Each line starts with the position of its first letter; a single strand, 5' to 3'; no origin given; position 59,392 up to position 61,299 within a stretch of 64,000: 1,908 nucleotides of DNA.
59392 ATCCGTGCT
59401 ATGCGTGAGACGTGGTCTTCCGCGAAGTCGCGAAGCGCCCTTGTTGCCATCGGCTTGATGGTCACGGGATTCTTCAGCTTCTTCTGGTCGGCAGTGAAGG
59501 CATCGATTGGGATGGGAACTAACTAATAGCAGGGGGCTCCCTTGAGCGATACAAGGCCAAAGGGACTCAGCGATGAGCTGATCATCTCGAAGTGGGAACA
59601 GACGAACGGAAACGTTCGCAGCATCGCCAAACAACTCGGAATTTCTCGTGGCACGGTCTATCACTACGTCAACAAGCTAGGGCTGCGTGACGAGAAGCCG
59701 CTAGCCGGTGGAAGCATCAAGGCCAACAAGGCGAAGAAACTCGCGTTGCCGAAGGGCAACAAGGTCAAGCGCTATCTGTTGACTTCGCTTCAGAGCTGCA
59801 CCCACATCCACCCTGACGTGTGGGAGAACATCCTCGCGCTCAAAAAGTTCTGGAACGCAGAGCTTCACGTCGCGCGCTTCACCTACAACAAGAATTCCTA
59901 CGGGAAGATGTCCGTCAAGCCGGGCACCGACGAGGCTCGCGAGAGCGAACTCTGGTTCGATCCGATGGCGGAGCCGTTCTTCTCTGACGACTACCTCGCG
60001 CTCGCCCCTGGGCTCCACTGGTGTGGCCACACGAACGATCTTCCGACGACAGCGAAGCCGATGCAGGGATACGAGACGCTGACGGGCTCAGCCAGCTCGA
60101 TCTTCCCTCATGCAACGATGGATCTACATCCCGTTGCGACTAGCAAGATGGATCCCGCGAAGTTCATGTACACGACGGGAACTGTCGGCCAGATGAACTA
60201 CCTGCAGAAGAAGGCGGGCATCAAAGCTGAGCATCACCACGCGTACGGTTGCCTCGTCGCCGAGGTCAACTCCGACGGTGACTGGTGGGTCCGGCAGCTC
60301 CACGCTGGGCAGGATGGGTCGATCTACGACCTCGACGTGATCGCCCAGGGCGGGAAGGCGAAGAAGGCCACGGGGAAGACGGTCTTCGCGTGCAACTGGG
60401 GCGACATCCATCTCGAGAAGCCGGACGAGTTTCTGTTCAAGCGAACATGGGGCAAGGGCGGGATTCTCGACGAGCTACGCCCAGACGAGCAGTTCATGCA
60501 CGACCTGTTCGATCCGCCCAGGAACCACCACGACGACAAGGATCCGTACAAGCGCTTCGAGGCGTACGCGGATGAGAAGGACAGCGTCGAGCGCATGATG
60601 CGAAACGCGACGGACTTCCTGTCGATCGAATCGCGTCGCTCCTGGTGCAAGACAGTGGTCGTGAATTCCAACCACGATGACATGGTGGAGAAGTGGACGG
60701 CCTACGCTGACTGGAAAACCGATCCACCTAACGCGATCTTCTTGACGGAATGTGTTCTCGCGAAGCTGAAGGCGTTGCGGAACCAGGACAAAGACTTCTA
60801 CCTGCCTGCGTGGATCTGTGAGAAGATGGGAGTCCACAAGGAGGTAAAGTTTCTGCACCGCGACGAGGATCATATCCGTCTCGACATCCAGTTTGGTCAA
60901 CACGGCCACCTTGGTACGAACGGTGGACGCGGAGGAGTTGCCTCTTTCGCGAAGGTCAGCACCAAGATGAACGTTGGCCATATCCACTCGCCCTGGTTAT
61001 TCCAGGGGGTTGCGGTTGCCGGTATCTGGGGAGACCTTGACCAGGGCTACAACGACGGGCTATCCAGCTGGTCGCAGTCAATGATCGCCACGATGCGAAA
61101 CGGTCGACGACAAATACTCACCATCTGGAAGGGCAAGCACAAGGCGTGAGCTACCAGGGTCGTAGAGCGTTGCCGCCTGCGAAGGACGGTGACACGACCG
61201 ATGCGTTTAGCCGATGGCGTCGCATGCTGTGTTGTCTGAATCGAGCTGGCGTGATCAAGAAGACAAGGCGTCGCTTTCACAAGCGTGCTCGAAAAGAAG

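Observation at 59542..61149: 535 aa HTH plus metallophosphoesterase-like protein inserted between spanins and endolysin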

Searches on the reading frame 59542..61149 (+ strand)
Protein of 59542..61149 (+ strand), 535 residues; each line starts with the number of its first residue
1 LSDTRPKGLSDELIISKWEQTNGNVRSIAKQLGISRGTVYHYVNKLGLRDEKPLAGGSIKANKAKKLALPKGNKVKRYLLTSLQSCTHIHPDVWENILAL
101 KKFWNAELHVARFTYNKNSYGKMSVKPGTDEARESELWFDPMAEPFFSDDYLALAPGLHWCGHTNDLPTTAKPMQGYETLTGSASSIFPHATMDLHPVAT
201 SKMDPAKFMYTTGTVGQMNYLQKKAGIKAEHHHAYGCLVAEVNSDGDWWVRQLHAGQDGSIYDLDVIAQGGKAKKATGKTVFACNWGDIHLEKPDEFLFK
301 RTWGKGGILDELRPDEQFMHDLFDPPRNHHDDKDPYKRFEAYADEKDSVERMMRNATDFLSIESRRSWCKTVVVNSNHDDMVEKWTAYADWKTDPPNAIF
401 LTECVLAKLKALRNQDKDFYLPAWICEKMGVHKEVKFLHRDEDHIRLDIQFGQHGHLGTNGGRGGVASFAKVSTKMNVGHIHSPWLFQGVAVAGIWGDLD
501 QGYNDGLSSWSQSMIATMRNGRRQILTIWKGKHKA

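Call 3: search_protein_families(library=pfam, proteins=[window:59542-61149:+], max_evalue=1)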
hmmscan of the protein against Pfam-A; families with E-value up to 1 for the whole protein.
window:59542-61149:+ (535 aa): 19 families
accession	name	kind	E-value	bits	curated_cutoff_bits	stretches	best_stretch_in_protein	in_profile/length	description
PF13551.12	HTH_29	-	0.00076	20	28.1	1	22-45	12-35/64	Winged helix-turn helix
PF13518.12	HTH_28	-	0.0017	18.9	25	1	17-45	8-35/52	Helix-turn-helix domain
PF13309.12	HTH_22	-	0.0019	18.6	29.6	1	24-43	43-62/63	HTH domain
PF02796.21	HTH_7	-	0.0031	18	23.8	1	25-45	24-44/45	Helix-turn-helix domain of resolvase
PF13412.12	HTH_24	-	0.0032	17.4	21.9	1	25-46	20-41/48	Winged helix-turn-helix DNA-binding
PF02954.25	HTH_8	-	0.0043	17.2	22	1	19-40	15-36/42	Bacterial regulatory protein, Fis family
PF13384.12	HTH_23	-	0.006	16.8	24.6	1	24-44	19-39/50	Homeodomain-like domain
PF00440.29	TetR_N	-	0.006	16.8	24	1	25-42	19-36/47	Bacterial regulatory proteins, tetR family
PF01978.25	TrmB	-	0.014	15.6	25.6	1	22-47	22-47/68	Sugar-specific transcriptional regulator TrmB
PF13730.12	HTH_36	-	0.024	14.9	25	1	14-46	14-49/55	Helix-turn-helix domain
PF06056.18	Terminase_5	-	0.039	14.3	20.3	1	25-54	16-45/58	Putative ATPase subunit of terminase (gpP-like)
PF08279.18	HTH_11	-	0.039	14.3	25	1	26-46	19-39/55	HTH domain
PF13556.12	HTH_30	-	0.093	13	27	1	20-45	10-35/59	PucR C-terminal helix-turn-helix domain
PF15978.11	TnsD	-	0.097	12.1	32.4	1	17-53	194-230/355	Tn7-like transposition protein D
PF09339.16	HTH_IclR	-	0.1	12.8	22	1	24-46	20-42/52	IclR helix-turn-helix domain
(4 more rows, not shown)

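Call 4: search_protein_families(library=phrogs, proteins=[window:59542-61149:+], max_evalue=0.01)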
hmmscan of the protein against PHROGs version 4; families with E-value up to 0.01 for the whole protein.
window:59542-61149:+ (535 aa): 1 family
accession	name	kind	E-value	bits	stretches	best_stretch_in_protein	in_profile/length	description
phrog_1745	-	other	2.8e-144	482.8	1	47-532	62-538/542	DNA transfer protein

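Call 5: search_dna_similar(query=window:59542-61149:+, collection=phages, mode=protein, max_rows=40, rows=spread)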
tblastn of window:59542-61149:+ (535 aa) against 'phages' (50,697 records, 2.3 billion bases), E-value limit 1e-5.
Records with a match: 841; places in all: 965; records where one place covers at least 80% of the query: 807.
Best place of each record, by identity: <60% 841.
By first word of the organism name: Salmonella 273; Escherichia 127; Klebsiella 81; Vibrio 76; Flavobacterium 68; Caulobacter 39; Rhizobium 29; Phage 13; Cellulophaga 12; Bacteriophage 11; and 42 more.
By host as written in the record: - 81; Flavobacterium sp. BAL314 68; Escherichia coli 42; Salmonella enterica subsp. enterica serovar Enteritidis PT1 39; Vibrio harveyi BAA-1116 30; Klebsiella pneumoniae 25; Salmonella sp. 24; Salmonella enterica 23; and 221 more.
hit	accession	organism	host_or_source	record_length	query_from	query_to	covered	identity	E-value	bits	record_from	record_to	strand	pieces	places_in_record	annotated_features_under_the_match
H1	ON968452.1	Pseudanabaena phage Pan1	Pseudanabaena sp.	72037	9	535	99%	41.1%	3e-114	378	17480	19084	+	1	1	DNA transfer protein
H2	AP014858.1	Vibrio phage RYC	Vibrio coralliilyticus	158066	47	532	91%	37.7%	3e-80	279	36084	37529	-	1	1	gp05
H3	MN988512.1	Rhizobium phage RHph_Y48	Rhizobium phaseoli IE2737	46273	44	527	90%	35.3%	3e-66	239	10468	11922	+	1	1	A1 protein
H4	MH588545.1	Caulobacter phage CcrPW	Caulobacter vibrioides CB15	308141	23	532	95%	32.4%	6e-73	258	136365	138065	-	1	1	hypothetical protein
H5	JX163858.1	Caulobacter phage phiCbK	Caulobacter crescentus CB15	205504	76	533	86%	34.8%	1e-70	251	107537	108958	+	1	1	hypothetical protein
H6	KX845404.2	Klebsiella phage vB_Kpn_IME260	Klebsiella pneumoniae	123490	45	531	91%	32.5%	9e-55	205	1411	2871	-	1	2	repeat_region | A1 protein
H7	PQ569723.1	Klebsiella phage vB_Kpl_K7_rec23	Raoultella planticola K57 (synonym: ...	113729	45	531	91%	32.3%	1e-54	204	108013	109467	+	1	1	DNA transfer protein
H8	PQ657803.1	Klebsiella phage Roth37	Klebsiella sp. NCTC 7427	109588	45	531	91%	32.3%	2e-54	204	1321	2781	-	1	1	metallophosphoesterase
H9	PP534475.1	Escherichia phage YJin-2024a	Escherichia coli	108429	50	532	90%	32.4%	4e-53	200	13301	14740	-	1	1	protein A1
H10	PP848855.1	Klebsiella phage vB_Kpn9-P3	Klebsiella pneumoniae Kpn9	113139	45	531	91%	32.0%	7e-54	202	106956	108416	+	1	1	DNA transfer protein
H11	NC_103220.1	Salmonella phage vB_SalS_ABTNLsp9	Salmonella enterica CICC 21501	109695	50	532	90%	32.1%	3e-53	201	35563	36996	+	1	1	DNA transfer protein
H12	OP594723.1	Salmonella phage PS3-1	Salmonella enterica subsp. enterica ...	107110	50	532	90%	32.0%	1e-53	201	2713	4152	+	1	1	DNA transfer protein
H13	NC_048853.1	Phage NBEco001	-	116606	50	532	90%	32.0%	6e-53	199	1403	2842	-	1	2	DNA transfer protein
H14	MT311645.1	Salmonella phage vB_Sen-E22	Salmonella enterica subsp. enterica ...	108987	50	532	90%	31.9%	1e-51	196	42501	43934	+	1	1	A1 protein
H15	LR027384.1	Escherichia phage vB_Eco_mar004NP2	sea water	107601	50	532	90%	31.7%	5e-52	197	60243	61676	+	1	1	DNA transfer protein A1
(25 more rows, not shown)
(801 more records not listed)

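Call 6: search_solved_structures(query=window:59542-61149:+, max_evalue=10, show_alignments=2)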
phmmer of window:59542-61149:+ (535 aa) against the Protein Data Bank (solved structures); distinct sequences matched with E-value up to 10: 1.
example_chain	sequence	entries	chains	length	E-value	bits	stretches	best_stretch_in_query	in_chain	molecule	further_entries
2lvs_A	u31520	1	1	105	1.3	10.7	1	22-49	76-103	Putative uncharacterized protein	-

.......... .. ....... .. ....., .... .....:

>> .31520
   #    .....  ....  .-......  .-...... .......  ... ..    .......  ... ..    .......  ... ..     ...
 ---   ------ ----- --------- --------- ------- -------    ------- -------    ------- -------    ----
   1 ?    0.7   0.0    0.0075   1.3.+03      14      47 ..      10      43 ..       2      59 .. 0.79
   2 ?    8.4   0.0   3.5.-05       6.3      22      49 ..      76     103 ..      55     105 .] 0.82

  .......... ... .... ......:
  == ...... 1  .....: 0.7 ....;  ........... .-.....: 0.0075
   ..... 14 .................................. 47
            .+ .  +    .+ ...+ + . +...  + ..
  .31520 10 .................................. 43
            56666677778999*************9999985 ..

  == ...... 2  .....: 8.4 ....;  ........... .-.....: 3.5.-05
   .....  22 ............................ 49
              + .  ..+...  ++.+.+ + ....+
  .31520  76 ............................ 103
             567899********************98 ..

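Call 7: search_protein_families(library=ncbifam, proteins=[window:59542-61149:+], max_evalue=1)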
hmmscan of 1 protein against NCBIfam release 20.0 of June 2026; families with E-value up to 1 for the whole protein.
window:59542-61149:+ (535 aa): 6 families
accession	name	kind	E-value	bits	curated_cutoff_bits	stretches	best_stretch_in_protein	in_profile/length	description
NF033546.1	transpos_IS21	equivalog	0.015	14.9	160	1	22-56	8-33/294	IS21 family transposase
TIGR01884.1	cas_HTH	subfamily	0.024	14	60.2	1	23-46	155-180/202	CRISPR-associated CARF protein Csa3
TIGR02915.1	PEP_resp_reg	equivalog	0.044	12.6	502.6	1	14-48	410-444/445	PEP-CTERM-box response regulator transcription factor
TIGR01764.1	excise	domain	0.097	13.1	28.8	1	27-59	6-36/49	excisionase family DNA-binding protein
NF008485.2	PRK11388.1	equivalog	0.11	10.7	551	1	12-49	601-638/643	dihydroxyacetone kinase operon transcriptional regulator DhaR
NF033577.2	transpos_IS481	equivalog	0.12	11.9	224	1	14-50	5-41/284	IS481 family transposase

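Call 15: get_annotated_region(hit=H1, flank=8000)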
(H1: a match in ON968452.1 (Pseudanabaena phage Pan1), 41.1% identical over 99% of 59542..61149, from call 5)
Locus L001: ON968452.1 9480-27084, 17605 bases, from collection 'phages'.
description: Pseudanabaena phage Pan1, complete genome.
organism: Pseudanabaena phage Pan1 (NCBI taxid 2981584)
taxonomy: Viruses; Duplodnaviria; Heunggongvirae; Uroviricota; Caudoviricetes; Nanhaivirus
host: Pseudanabaena sp.; source: water samples from the Lake Chaohu; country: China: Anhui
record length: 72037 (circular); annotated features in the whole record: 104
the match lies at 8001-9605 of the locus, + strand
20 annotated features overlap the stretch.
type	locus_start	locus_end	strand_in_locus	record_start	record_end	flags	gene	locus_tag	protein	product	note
CDS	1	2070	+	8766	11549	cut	-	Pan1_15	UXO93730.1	head morphogenesis protein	Minor capsid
CDS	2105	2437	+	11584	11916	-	-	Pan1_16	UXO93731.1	hypothetical protein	-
CDS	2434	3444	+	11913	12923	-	-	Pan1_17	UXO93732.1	N-acetylmuramidase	Acetylmuramidase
CDS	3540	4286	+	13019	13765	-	-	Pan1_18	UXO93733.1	phosphate starvation-inducible protein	PhoH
CDS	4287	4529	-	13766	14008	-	-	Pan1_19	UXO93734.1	hypothetical protein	-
CDS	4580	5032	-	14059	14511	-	-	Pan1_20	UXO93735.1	hypothetical protein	-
CDS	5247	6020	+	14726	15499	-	-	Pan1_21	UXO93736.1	minor structural protein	Minor structural; phage minor structural protein gp20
CDS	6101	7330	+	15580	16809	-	-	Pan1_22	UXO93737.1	coat protein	major capsid; P22-like coat protein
CDS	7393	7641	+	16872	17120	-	-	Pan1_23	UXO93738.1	hypothetical protein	-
CDS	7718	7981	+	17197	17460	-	-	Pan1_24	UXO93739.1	hypothetical protein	-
CDS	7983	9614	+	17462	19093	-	-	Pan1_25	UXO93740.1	DNA transfer protein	-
CDS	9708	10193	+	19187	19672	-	-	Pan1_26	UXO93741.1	putative minor tail protein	Minor tail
CDS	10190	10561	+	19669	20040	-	-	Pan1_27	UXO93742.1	tail attachment protein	Tail attachment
CDS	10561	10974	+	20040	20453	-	-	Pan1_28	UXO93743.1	virion structural protein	Virion structural protein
CDS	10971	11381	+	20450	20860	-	-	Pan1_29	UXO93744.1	structural protein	Structural protein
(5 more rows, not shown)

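Call 17: find_homologous_proteins(query=window:59542-61149:+, max_evalue=0.001)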
Query window:59542-61149:+ (535 aa): 661 proteins with E <= 0.001 among 8000 candidates; the best 120 are listed.
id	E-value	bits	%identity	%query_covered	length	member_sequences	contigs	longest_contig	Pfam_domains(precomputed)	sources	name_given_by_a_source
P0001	0.0e+0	1277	100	100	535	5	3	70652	-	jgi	-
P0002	0.0e+0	1043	81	100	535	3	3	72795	-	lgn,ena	-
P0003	0.0e+0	1037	81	100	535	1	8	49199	-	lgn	-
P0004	0.0e+0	1030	81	100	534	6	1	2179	-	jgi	-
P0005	0.0e+0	1027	81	100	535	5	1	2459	-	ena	-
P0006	1.1e-284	963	76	100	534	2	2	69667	-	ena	-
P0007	2.0e-264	896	70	100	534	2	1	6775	-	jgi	-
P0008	1.4e-223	762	59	100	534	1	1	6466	-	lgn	-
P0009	3.6e-171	589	49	100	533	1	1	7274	-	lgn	-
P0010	4.5e-171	588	49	100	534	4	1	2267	-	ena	-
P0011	9.3e-169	581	49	100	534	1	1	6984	-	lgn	-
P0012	1.1e-168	580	50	97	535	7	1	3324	-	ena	-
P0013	2.4e-165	569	49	100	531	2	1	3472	-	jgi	-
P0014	1.2e-162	560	48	97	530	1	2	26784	PF02954.26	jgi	-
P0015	6.3e-156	538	46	100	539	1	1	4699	-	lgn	-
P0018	8.0e-151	521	46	98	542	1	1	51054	-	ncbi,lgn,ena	-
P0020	5.9e-150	519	46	98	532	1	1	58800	PF13556.13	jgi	-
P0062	1.1e-136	475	43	99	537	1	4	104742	PF02954.26,PF13556.13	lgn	-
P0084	9.4e-133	462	41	99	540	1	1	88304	-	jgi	jgi:hypothetical protein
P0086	3.5e-132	460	43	99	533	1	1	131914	-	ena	-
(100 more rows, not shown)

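Call 20: search_protein_families(library=pfam, proteins=[L001:7983-9614:+], max_evalue=1)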
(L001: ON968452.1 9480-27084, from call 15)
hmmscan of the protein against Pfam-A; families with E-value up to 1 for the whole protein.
L001:7983-9614:+ (543 aa): 10 families
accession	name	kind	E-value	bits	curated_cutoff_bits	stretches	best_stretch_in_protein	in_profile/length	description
PF13556.12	HTH_30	-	5.8e-08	32.8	27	1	14-55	6-47/59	PucR C-terminal helix-turn-helix domain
PF08281.18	Sigma70_r4_2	-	8.5e-05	22.6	25.7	1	11-48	17-54/54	Sigma-70, region 4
PF13518.12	HTH_28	-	0.00048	20.6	25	1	17-52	9-43/52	Helix-turn-helix domain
PF09862.15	DUF2089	-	0.0015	18.7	33.4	1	13-50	9-46/47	Domain of unknown function (DUF2089)-HTH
PF00126.33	HTH_1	-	0.0023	18.3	26.6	1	18-50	11-43/60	Bacterial regulatory helix-turn-helix protein, lysR family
PF02954.25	HTH_8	-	0.0042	17.2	22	1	20-43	18-41/42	Bacterial regulatory protein, Fis family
PF13412.12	HTH_24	-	0.013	15.5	21.9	1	22-43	19-40/48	Winged helix-turn-helix DNA-binding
PF04545.22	Sigma70_r4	-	0.017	15.1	24.1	1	18-48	18-48/50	Sigma-70, region 4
PF13404.12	HTH_AsnC-type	-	0.22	11.8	27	1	22-43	19-40/42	AsnC-type helix-turn-helix domain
PF18024.7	HTH_50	-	0.35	11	27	1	21-42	24-45/50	Helix-turn-helix domain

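Call 30: find_encoding_contigs(protein=P0006, flank=6000, max_places=2)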
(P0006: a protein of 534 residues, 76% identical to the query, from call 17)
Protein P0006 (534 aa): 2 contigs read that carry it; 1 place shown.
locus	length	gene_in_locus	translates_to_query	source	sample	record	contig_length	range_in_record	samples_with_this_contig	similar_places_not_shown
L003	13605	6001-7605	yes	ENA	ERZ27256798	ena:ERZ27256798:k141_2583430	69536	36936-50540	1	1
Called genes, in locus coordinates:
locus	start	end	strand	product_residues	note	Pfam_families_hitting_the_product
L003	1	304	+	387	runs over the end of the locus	PF02369:Big_1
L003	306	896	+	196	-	-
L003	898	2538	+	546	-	-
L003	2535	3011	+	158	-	-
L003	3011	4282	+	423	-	-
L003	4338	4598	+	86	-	-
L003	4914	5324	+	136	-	-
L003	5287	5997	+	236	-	-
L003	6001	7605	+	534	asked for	-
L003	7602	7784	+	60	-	-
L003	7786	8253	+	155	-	PF13539:Peptidase_M15_4 (weak)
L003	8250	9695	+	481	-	PF00176:SNF2-rel_dom, PF00271:Helicase_C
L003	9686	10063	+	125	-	PF23992:Pam3_gp32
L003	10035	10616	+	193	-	PF23984:DUF7307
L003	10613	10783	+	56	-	-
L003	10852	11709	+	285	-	PF23977:Pam3_Gp34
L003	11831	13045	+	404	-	PF05970:PIF1, PF13604:AAA_30, PF13245:AAA_19, PF01443:Viral_helicase1 (faint), PF13538:UvrD_C_2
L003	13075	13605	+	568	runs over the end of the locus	PF02867:Ribonuc_red_lgC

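Call 31: find_encoding_contigs(protein=P0020, flank=6000, max_places=2)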
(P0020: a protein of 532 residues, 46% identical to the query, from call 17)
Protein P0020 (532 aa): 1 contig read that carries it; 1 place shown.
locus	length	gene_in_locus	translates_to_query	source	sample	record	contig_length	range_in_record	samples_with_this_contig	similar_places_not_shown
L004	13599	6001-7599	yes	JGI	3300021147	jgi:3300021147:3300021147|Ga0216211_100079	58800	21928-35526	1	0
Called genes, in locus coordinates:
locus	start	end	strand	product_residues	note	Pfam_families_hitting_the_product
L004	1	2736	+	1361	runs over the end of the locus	PF13550:Phage-tail_3, PF23666:Rcc01698_C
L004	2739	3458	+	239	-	-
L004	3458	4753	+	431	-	-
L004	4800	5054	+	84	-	-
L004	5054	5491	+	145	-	-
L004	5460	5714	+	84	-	-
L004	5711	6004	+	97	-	-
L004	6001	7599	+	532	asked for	PF13556:HTH_30 (faint)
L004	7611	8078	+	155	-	-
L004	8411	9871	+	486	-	PF00176:SNF2-rel_dom, PF00271:Helicase_C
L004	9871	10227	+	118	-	PF23992:Pam3_gp32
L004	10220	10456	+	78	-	-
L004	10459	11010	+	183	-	PF23984:DUF7307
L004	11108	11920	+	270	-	PF23977:Pam3_Gp34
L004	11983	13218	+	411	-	PF05970:PIF1 (faint), PF13604:AAA_30, PF13245:AAA_19, PF13401:AAA_22 (faint), PF01443:Viral_helicase1 (faint), PF13538:UvrD_C_2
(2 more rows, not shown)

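Call 32: find_encoding_contigs(protein=P0018, flank=6000, max_places=2)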
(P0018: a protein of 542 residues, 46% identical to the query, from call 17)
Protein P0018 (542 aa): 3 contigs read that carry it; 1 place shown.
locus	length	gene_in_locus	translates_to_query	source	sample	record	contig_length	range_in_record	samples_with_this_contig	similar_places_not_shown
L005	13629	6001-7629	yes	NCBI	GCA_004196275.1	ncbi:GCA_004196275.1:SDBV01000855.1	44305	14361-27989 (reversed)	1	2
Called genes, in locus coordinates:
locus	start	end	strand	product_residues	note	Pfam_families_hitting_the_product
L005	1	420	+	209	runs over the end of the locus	-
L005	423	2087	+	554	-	-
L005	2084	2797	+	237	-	-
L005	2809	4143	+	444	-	-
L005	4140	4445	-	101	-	-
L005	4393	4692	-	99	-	-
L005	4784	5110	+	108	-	-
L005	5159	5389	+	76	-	-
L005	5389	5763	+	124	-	-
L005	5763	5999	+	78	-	-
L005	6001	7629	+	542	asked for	-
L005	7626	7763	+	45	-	-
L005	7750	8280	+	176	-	PF05838:Glyco_hydro_108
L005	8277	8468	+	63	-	-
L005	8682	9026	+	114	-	-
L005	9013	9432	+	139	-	-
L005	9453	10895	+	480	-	PF00176:SNF2-rel_dom, PF00271:Helicase_C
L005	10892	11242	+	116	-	PF23992:Pam3_gp32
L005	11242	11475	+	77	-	-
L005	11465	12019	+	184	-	PF23984:DUF7307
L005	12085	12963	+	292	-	PF23977:Pam3_Gp34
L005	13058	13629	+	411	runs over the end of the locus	PF05970:PIF1 (faint), PF13191:AAA_16 (weak), PF13245:AAA_19, PF13604:AAA_30, PF01443:Viral_helicase1 (faint), PF13538:UvrD_C_2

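Call 37: get_annotated_region(hit=H3, flank=5000)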
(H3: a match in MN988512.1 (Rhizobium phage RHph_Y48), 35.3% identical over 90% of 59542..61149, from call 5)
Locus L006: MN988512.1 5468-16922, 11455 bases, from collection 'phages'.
description: Rhizobium phage RHph_Y48, complete genome.
organism: Rhizobium phage RHph_Y48 (NCBI taxid 2509782)
taxonomy: Viruses; Duplodnaviria; Heunggongvirae; Uroviricota; Caudoviricetes; Autographiviridae
host: Rhizobium phaseoli IE2737; source: agricultural lands; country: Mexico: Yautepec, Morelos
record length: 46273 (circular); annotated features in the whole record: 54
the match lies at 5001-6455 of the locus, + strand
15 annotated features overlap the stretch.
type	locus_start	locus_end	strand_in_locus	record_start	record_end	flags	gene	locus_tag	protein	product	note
CDS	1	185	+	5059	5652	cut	-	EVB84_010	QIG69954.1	hypothetical protein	-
CDS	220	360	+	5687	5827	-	-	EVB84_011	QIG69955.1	hypothetical protein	-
CDS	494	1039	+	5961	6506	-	-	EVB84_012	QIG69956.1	hypothetical protein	-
CDS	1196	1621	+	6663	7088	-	-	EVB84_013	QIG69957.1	hypothetical protein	-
CDS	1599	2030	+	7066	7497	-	-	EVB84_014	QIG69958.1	hypothetical protein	-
CDS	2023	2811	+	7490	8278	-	-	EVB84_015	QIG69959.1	lysozyme-like protein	-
CDS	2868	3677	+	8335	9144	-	-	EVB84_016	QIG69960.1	putative DNA primase protein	-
CDS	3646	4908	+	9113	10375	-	-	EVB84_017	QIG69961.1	putative DNA helicase DnaB-like protein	-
CDS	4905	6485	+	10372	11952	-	-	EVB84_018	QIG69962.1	A1 protein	-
CDS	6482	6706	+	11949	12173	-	-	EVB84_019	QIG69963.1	hypothetical protein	-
CDS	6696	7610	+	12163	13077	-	-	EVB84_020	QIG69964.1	ATP-dependent DNA ligase protein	-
CDS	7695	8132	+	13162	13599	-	-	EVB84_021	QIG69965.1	hypothetical protein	-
CDS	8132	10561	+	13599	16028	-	-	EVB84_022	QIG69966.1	DNA polymerase I protein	GO_function: GO:0003677 - DNA binding; GO_function: GO:0003887 - DNA-directed DNA polymerase activity; GO_process: ...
CDS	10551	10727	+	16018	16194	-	-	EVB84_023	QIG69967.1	hypothetical protein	-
CDS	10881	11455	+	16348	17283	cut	-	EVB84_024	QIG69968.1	hypothetical protein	-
